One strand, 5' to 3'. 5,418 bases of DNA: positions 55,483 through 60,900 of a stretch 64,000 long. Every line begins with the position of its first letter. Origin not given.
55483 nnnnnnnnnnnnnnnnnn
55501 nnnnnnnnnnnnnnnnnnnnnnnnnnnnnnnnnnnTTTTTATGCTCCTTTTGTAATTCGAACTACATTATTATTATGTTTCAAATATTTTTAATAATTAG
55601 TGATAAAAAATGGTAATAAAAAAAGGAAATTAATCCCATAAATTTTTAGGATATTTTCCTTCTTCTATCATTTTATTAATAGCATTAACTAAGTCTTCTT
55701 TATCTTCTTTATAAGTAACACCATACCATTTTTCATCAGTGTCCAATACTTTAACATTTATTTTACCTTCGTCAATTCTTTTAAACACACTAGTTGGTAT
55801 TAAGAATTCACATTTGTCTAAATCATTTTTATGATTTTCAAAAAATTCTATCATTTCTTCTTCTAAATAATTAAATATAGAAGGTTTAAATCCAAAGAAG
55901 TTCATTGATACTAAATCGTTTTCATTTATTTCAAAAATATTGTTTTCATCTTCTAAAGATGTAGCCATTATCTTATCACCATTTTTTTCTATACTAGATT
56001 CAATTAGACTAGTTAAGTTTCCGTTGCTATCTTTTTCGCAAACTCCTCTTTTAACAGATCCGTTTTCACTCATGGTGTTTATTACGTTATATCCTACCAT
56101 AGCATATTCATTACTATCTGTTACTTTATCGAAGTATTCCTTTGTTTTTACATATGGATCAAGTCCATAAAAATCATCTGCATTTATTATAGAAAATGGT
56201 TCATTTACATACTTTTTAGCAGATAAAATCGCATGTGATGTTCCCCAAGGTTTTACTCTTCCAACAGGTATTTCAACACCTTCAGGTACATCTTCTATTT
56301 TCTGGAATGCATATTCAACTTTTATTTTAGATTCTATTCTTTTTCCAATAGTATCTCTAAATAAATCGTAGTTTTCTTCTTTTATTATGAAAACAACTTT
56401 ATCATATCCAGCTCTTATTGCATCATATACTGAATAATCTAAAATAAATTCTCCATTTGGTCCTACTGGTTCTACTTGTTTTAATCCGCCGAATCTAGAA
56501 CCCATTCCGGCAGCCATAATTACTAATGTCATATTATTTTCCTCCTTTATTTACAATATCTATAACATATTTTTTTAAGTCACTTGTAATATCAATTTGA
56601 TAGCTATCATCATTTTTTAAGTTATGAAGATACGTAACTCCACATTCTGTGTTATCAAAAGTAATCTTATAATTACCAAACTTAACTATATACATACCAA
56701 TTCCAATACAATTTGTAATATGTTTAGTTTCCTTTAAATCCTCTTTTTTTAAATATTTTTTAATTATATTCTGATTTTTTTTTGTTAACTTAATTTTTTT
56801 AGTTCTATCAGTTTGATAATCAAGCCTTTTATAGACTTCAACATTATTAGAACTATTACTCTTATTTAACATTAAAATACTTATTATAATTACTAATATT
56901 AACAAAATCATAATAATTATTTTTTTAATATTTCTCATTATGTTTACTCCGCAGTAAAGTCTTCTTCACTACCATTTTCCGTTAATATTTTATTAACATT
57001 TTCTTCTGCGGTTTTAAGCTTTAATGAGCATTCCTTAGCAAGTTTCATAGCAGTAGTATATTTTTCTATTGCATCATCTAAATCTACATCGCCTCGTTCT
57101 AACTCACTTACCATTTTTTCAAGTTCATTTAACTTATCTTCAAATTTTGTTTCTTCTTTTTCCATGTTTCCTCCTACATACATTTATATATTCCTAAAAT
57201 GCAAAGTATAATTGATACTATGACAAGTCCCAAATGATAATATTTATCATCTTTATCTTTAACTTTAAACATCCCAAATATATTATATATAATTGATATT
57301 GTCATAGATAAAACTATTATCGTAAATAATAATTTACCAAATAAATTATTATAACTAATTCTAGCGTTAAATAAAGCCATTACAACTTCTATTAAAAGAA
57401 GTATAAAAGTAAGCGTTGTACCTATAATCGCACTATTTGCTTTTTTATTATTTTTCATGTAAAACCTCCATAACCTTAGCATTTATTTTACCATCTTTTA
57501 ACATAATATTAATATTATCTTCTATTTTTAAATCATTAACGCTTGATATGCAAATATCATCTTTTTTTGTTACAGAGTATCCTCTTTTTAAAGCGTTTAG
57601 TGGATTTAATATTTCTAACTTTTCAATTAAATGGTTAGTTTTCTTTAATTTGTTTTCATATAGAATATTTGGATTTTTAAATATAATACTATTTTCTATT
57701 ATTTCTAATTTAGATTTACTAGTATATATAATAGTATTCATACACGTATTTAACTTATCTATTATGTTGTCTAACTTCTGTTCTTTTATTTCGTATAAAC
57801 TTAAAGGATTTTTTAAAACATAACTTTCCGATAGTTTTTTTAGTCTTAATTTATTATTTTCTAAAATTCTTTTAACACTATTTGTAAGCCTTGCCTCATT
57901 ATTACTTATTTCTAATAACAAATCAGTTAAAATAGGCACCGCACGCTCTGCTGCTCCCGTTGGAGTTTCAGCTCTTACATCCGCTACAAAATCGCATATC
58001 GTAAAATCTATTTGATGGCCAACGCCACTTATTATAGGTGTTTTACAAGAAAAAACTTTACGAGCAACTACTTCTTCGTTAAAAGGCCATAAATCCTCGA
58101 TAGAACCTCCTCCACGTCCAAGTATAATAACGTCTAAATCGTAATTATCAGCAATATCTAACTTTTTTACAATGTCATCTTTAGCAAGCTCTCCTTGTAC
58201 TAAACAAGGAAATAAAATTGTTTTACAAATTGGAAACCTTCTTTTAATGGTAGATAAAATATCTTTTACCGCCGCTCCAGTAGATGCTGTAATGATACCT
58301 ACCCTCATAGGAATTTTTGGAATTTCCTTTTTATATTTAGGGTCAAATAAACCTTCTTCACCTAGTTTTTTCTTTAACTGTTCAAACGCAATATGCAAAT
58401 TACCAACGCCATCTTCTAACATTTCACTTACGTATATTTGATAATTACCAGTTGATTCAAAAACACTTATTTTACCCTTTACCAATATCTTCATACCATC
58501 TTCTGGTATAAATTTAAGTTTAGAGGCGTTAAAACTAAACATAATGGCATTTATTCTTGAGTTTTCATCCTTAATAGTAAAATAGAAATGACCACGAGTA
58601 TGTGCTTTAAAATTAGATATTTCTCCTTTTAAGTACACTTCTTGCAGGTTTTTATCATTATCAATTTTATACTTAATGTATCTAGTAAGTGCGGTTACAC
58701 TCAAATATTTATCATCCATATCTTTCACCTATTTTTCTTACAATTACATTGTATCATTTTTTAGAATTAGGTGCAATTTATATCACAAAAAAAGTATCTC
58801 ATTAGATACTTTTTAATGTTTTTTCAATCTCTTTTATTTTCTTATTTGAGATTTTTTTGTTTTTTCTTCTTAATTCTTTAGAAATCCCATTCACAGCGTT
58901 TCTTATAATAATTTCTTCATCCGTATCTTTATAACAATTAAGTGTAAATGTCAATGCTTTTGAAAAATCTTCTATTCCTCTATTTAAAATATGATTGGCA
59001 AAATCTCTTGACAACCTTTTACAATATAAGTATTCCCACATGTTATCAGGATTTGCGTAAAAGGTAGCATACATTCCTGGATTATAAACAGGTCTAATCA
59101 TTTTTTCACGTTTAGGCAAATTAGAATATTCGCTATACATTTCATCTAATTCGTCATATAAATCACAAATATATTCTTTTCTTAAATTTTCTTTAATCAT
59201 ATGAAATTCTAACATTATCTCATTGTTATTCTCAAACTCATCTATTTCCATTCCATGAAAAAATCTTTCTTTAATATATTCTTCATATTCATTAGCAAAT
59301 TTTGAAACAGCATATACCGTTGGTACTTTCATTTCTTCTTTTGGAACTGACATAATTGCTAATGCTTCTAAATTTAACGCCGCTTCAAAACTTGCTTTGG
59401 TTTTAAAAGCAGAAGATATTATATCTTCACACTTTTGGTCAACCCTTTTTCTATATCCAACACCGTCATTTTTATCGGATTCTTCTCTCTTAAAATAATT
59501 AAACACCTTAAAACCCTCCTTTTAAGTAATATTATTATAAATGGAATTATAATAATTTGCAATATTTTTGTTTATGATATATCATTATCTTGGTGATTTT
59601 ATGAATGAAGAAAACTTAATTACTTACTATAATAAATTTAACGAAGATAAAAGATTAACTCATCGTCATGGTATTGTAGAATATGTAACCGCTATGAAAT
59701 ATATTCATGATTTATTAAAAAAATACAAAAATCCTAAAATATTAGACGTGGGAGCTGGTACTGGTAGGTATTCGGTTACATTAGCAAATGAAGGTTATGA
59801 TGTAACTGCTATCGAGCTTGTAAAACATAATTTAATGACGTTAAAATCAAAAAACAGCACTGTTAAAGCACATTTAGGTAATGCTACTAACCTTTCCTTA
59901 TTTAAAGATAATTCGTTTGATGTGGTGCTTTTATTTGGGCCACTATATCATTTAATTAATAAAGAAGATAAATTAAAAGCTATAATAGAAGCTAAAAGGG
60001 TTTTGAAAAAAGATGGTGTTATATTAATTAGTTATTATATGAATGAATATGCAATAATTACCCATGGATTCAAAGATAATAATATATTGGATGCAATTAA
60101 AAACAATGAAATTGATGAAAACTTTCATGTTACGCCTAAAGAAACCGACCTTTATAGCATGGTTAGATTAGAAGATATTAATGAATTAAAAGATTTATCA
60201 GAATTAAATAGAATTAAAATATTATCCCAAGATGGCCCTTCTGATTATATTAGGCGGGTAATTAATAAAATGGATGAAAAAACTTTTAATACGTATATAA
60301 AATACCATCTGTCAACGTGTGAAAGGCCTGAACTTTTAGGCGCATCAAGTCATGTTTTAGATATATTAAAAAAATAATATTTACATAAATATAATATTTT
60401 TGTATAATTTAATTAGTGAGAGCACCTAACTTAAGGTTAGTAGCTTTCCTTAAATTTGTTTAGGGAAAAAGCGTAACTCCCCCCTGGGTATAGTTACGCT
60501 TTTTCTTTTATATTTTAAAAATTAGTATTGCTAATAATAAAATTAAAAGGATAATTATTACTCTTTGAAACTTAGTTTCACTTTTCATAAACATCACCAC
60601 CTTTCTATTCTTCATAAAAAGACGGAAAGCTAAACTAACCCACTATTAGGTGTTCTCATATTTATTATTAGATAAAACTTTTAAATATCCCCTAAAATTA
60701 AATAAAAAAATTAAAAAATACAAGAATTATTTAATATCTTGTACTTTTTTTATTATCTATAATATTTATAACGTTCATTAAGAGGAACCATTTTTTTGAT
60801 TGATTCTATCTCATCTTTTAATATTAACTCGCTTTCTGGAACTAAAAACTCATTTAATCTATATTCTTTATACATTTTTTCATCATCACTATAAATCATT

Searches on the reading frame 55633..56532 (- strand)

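Call 55: search_protein_families(library=pfam, proteins=[window:55633-56532:-], max_evalue=0.001)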
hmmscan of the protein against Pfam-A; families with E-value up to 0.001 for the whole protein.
window:55633-56532:- (300 aa): 2 families
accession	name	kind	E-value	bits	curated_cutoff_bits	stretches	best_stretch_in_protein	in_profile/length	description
PF00483.29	NTP_transferase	-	2.4e-11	44.1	21.2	1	4-240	3-205/245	Nucleotidyl transferase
PF12804.13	NTP_transf_3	-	0.00038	21.1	27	1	4-55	2-52/160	MobA-like NTP transferase domain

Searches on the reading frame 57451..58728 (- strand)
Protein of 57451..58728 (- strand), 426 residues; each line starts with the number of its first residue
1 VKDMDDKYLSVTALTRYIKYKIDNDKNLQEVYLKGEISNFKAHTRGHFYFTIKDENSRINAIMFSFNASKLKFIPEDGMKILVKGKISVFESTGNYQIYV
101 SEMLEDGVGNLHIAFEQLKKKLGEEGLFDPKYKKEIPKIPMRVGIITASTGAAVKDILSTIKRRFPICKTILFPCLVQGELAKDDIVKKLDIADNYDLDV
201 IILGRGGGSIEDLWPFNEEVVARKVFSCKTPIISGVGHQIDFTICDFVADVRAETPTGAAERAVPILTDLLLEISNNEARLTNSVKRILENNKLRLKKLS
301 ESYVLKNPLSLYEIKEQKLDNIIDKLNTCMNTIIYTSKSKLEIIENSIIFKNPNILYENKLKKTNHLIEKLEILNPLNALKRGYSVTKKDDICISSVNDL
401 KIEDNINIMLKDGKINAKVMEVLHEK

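Call 55: search_protein_families(library=pfam, proteins=[window:57451-58728:-], max_evalue=0.001)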
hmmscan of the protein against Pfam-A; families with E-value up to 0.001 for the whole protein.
window:57451-58728:- (426 aa): 3 families
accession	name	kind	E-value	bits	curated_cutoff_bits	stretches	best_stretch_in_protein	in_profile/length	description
PF02601.20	Exonuc_VII_L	-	7.4e-90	302.1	35.9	1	127-418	1-315/315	Exonuclease VII, large subunit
PF13742.12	tRNA_anti_2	-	1.4e-29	102.6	27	1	9-103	1-94/95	OB-fold nucleic acid binding domain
PF01336.31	tRNA_anti-codon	-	2e-11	44.1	27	1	31-103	1-72/75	OB-fold nucleic acid binding domain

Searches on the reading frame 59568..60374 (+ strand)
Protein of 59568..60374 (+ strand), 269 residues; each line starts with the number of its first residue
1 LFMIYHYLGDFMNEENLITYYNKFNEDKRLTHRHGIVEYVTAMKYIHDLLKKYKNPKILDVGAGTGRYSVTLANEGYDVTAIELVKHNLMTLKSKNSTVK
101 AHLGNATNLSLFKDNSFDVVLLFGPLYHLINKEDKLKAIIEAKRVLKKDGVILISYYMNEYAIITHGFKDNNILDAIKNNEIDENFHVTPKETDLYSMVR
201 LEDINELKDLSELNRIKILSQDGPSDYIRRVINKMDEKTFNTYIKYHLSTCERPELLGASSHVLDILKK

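Call 55: search_protein_families(library=pfam, proteins=[window:59568-60374:+], max_evalue=0.001)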
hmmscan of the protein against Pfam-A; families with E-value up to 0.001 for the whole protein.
window:59568-60374:+ (269 aa): 10 families
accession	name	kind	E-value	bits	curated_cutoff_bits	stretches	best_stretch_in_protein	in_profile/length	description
PF08241.18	Methyltransf_11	-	2.3e-18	67.1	21.2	1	59-154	1-95/95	Methyltransferase domain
PF13649.12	Methyltransf_25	-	1.1e-16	61.7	27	1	58-150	1-97/97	Methyltransferase domain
PF13847.12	Methyltransf_31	-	5e-15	55.9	27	1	54-173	3-128/145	Methyltransferase domain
PF13489.12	Methyltransf_23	-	7e-10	39.3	27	1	43-161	10-123/164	Methyltransferase domain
PF08242.18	Methyltransf_12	-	3e-09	37.9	30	1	59-152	1-98/98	Methyltransferase domain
PF05175.20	MTS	-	3.7e-08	33.6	23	1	49-154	26-138/170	Methyltransferase small domain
PF01209.24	Ubie_methyltran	-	1.7e-06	28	20.1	1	45-154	38-151/233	ubiE/COQ5 methyltransferase family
PF03848.20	TehB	-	4e-06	26.8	20.4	1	47-121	23-100/193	Tellurite resistance protein TehB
PF08003.17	Methyltransf_9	-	0.00023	20.7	23.8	1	48-154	109-217/315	Protein of unknown function (DUF1698)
PF07942.18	CARME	-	0.00062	19.6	27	0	46-91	49-94/268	Carnosine N-methyltransferase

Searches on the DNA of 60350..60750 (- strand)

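Call 48: search_dna_similar(query=window:60380-60700:-, collection=phages, mode=distant, max_evalue=0.1, max_rows=15)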
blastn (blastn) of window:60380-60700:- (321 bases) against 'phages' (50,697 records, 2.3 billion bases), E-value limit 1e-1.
Records with a match: 6; places in all: 6; records where one place covers at least 80% of the query: 0.
Best place of each record, by identity: 90-95% 1; 80-90% 5.
By first word of the organism name: Fusobacterium 4; Enterococcus 1; bajarodmic 1.
By host as written in the record: Fusobacterium nucleatum ATCC 10953 2; Fusobacterium nucleatum 2; Enterococcus faecalis 1; - 1.
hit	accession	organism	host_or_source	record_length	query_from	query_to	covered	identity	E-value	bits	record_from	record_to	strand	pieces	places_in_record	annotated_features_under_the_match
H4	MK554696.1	Fusobacterium phage Fnu1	Fusobacterium nucleatum ATCC 10953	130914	142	191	16%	80.8%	9e-2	44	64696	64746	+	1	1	radical SAM protein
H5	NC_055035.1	Fusobacterium phage Fnu1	Fusobacterium nucleatum ATCC 10953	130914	142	191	16%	80.8%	9e-2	44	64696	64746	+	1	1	radical SAM protein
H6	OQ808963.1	Fusobacterium phage vB_FnuS_FNU2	Fusobacterium nucleatum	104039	142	191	16%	80.8%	9e-2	44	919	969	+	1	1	putative radical SAM protein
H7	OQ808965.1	Fusobacterium phage vB_FnuS_FNU3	Fusobacterium nucleatum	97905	142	191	16%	80.8%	9e-2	44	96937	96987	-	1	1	putative radical SAM protein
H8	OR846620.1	Enterococcus phage Efs 1-1-1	Enterococcus faecalis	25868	153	201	15%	82.0%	3e-2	45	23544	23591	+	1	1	record has no annotation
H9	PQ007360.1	bajarodmic virus 1087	Neotoma bryanti feces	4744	142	169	9%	92.9%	9e-2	43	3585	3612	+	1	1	hypothetical protein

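Call 64: search_rna_families(source=window, start=60350, end=60750, threshold=evalue, max_evalue=10)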
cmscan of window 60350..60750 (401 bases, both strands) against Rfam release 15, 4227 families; matches with E-value up to 10: 18.
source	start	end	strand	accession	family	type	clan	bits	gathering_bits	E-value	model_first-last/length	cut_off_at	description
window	60468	60536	-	RF02844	RefA9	Gene; antisense;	-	28.8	49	0.016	1-64/64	no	Enterococcus sRNA A9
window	60426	60516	+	RF02732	JA04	Gene; sRNA;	-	23.4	81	0.37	1-81/81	no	Aggregatibacter sRNA JA04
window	60427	60510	+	RF02892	SR6_antitoxin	Gene; antisense;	-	21.4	55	0.24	1-104/104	no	Bacillus SR6 antitoxin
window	60466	60526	-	RF02057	STnc40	Gene; sRNA;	-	20.8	45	0.32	21-68/70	no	Salmonella enterica sRNA STnc40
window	60466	60556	-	RF04339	Plastid-psbJ-3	Cis-reg;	CL00152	20.8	61.7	0.35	1-125/125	no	Plastid-psbJ-3 3UTR RNA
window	60412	60517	+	RF02621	BSnc120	Gene; sRNA;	-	19.9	114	0.061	1-88/88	no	Brucella sRNA 120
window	60467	60559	-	RF02822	Srn266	Gene; sRNA;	-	18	63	1.8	1-112/112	no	Streptococcus RNA 266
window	60462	60556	-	RF01859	Phe_leader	Cis-reg; leader;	-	17.2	55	2.5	1-125/125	no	Phenylalanine leader peptide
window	60384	60504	+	RF02618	SSRC34_2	Gene; sRNA;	-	17.1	48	2.9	1-125/125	no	Streptococcus sRNA 34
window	60460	60510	+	RF04156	MIR2670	Gene; miRNA;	-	17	117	0.28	1-200/200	no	MIR2670 microRNA precursor family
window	60533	60632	+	RF01054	preQ1-II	Cis-reg; riboswitch;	-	16.6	47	4.5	1-99/99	no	PreQ1-II (pre queuosine) riboswitch aptamer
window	60565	60659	-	RF00336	snoJ26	Gene; snRNA; snoRNA; CD-box;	-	16.5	50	4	1-147/147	no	Small nucleolar RNA J26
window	60468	60548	-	RF02495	ohsC_RNA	Gene; antitoxin;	-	16.4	50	7.1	1-77/77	no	Oppression of Hydrophobic ORF by sRNA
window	60460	60510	-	RF04156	MIR2670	Gene; miRNA;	-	15.1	117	0.85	1-200/200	no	MIR2670 microRNA precursor family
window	60465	60548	-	RF02377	SurA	Gene; sRNA;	-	13.5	100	0.21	1-279/279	no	SurA sRNA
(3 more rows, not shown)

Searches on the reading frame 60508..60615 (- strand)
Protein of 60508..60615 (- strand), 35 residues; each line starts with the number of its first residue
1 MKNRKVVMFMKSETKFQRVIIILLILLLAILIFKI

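Call 43: search_protein_families(library=pfam, proteins=[window:60511-60615:-], max_evalue=10)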
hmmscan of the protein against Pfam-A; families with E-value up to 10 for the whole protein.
seq(35 aa): 0 families

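Call 44: search_protein_families(library=ncbifam, proteins=[window:60511-60615:-], max_evalue=10)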
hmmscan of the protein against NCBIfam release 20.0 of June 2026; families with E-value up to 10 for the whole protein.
seq(35 aa): 0 families

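Call 45: find_encoding_contigs(protein=window:60508-60615:-, flank=1500, max_places=10)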
Protein window:60508-60615:- (35 aa): no gene with exactly this product is on record in the collection.

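Call 80: search_protein_representatives(alignment_id=A3)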
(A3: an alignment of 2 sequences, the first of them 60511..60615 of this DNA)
Query: 2 sequences, 36 profile positions. Proteins with E-value up to 0.001 (for the whole library): 1; up to 1e-10: 0; up to 1e-30: 0. The best 1 are listed.
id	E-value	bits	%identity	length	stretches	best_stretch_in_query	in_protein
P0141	5.8e-10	54.8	-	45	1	1-36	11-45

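Call 82: find_encoding_contigs(protein=P0141, flank=2500, max_places=6)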
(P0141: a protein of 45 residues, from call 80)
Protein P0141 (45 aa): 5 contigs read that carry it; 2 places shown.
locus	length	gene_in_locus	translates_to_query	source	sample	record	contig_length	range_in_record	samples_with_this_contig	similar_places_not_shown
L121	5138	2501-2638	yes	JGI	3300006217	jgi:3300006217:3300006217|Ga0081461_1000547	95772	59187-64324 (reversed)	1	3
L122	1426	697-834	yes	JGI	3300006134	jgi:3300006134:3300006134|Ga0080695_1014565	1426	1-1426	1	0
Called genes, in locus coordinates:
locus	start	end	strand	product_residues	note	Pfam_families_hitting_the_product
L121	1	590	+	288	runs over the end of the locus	-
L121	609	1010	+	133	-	PF01029:NusB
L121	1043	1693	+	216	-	PF00702:Hydrolase, PF13419:HAD_2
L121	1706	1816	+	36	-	-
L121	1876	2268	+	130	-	-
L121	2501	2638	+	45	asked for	-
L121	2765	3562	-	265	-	PF03848:TehB (weak), PF01209:Ubie_methyltran (weak), PF13489:Methyltransf_23, PF05175:MTS (weak), PF13847:Methyltransf_31, PF08241:Methyltransf_11, PF08242:Methyltransf_12, PF13649:Methyltransf_25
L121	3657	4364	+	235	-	PF12686:DUF3800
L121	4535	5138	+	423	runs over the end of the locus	PF13742:tRNA_anti_2, PF01336:tRNA_anti-codon, PF02601:Exonuc_VII_L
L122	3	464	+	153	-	?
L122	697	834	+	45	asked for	-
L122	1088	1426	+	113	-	?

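Call 93: list_cluster_members(proteins=[P0141])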
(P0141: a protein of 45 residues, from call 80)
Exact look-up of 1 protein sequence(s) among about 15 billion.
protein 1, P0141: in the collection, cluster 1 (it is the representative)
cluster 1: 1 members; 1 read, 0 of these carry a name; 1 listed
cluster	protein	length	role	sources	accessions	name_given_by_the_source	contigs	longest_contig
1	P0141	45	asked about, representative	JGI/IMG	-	-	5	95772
